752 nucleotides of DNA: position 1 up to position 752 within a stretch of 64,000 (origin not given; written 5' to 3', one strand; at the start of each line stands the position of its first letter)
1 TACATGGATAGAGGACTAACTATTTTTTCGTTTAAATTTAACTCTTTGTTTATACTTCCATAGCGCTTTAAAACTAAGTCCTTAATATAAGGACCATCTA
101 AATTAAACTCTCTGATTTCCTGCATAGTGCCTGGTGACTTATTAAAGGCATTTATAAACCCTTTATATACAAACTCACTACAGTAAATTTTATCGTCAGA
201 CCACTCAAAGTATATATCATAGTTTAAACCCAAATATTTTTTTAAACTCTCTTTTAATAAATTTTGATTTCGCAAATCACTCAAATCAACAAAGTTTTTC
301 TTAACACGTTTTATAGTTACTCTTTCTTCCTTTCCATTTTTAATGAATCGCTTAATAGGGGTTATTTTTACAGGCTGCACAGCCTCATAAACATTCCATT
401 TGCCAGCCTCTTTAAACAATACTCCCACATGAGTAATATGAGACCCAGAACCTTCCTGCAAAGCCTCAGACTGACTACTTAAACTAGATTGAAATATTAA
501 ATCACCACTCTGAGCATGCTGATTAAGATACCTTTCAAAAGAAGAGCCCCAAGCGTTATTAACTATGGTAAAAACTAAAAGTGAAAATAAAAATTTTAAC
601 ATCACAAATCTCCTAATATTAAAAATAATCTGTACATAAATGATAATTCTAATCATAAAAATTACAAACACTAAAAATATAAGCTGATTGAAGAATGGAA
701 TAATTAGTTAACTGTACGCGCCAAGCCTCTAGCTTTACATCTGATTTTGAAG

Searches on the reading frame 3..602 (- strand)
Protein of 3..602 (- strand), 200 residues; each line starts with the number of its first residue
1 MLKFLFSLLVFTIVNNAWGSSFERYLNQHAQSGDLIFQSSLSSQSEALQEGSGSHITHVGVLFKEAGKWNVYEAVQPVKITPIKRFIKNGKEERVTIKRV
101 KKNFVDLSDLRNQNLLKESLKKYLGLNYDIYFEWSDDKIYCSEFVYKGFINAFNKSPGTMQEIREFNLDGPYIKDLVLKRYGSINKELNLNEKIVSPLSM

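Call 34: find_homologous_proteins(query=window:3-602:-)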
Query window:3-602:- (200 aa): 697 proteins with E <= 0.001 among 793 candidates; the best 120 are listed.
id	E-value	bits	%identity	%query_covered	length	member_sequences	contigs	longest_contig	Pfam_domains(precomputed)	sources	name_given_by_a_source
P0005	2.4e-127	440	100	100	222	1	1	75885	PF05708.19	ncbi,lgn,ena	-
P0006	9.2e-57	210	52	93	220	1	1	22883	PF05708.19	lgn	-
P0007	2.8e-39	153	43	90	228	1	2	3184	PF05708.19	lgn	-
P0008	8.4e-39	152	44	85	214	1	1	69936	PF05708.19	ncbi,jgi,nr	ncbi:MAG: peptidoglycan peptidase [Flavobacteriales bacterium]|nr:MAG: peptidoglycan peptidase [Flav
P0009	4.1e-38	149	44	89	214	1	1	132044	PF05708.19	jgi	jgi:uncharacterized protein YycO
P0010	4.4e-38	149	45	85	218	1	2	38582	PF05708.19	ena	-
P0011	5.8e-38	149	43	96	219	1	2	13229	PF05708.19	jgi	-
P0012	5.8e-38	149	45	85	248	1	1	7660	PF05708.19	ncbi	-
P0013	9.8e-38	148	43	84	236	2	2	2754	PF05708.19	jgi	jgi:hypothetical protein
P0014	1.1e-37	148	41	99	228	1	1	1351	PF05708.19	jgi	jgi:hypothetical protein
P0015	1.1e-37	148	39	93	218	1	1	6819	PF05708.19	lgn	-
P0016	1.1e-37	148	44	87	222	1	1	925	PF05708.19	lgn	-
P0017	1.2e-37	148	43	87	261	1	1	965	PF05708.19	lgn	-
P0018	1.3e-37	148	45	85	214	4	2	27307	PF05708.19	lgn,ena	-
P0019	1.3e-37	148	41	96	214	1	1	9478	PF05708.19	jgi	jgi:uncharacterized protein YycO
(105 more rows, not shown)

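Call 35: find_encoding_contigs(protein=P0005, flank=10000, max_places=10)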
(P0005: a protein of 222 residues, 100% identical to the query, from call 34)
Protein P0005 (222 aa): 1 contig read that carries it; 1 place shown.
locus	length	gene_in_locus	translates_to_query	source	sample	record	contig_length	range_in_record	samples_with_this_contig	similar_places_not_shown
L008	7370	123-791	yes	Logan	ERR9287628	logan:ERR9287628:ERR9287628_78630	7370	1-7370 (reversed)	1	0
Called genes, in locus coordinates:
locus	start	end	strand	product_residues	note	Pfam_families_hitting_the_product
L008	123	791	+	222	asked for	PF05708:Peptidase_C92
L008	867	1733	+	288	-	-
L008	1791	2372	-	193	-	-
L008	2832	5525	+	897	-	-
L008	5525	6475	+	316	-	PF00158:Sigma54_activat, PF14532:Sigma54_activ_2, PF07728:AAA_5, PF25601:AAA_lid_14, PF02954:HTH_8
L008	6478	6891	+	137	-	PF00460:Flg_bb_rod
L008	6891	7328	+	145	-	PF00460:Flg_bb_rod, PF06429:Flg_bbr_C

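Call 36: find_encoding_contigs(protein=P0006, flank=10000)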
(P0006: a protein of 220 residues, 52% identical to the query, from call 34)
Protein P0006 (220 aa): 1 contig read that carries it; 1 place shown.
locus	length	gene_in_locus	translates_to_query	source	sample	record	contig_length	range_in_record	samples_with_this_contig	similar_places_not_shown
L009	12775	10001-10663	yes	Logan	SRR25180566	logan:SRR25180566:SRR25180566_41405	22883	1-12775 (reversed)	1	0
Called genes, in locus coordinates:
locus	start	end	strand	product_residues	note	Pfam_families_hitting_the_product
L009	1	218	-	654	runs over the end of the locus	PF00884:Sulfatase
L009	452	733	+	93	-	-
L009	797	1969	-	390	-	PF00083:Sugar_tr, PF07690:MFS_1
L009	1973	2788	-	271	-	PF01149:Fapy_DNA_glyco, PF06831:H2TH, PF06827:zf-FPG_IleRS (weak)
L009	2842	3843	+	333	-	PF00389:2-Hacid_dh, PF02826:2-Hacid_dh_C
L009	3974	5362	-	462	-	PF07732:Cu-oxidase_3, PF07731:Cu-oxidase_2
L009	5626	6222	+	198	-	-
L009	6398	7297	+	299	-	-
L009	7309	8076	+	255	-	PF02265:S1-P1_nuclease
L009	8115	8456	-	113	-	-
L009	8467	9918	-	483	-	-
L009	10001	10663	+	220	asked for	PF05708:Peptidase_C92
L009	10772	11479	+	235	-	-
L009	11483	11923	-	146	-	-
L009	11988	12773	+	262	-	?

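Call 82: search_protein_families(library=pfam, proteins=[L008:1791-2372:-, L008:2832-5525:+, L008:867-1733:+], max_evalue=0.001)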
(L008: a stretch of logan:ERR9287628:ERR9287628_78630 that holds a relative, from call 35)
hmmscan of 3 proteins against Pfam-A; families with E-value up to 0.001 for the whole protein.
L008:1791-2372:- (193 aa): 0 families

L008:2832-5525:+ (897 aa): 2 families
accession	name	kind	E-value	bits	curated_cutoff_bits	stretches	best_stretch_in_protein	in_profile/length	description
PF07719.23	TPR_2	-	0.00014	22.2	27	0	446-477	3-34/34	Tetratricopeptide repeat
PF13174.12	TPR_6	-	0.00023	22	26.3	1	447-476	3-32/33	Tetratricopeptide repeat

L008:867-1733:+ (288 aa): 0 families
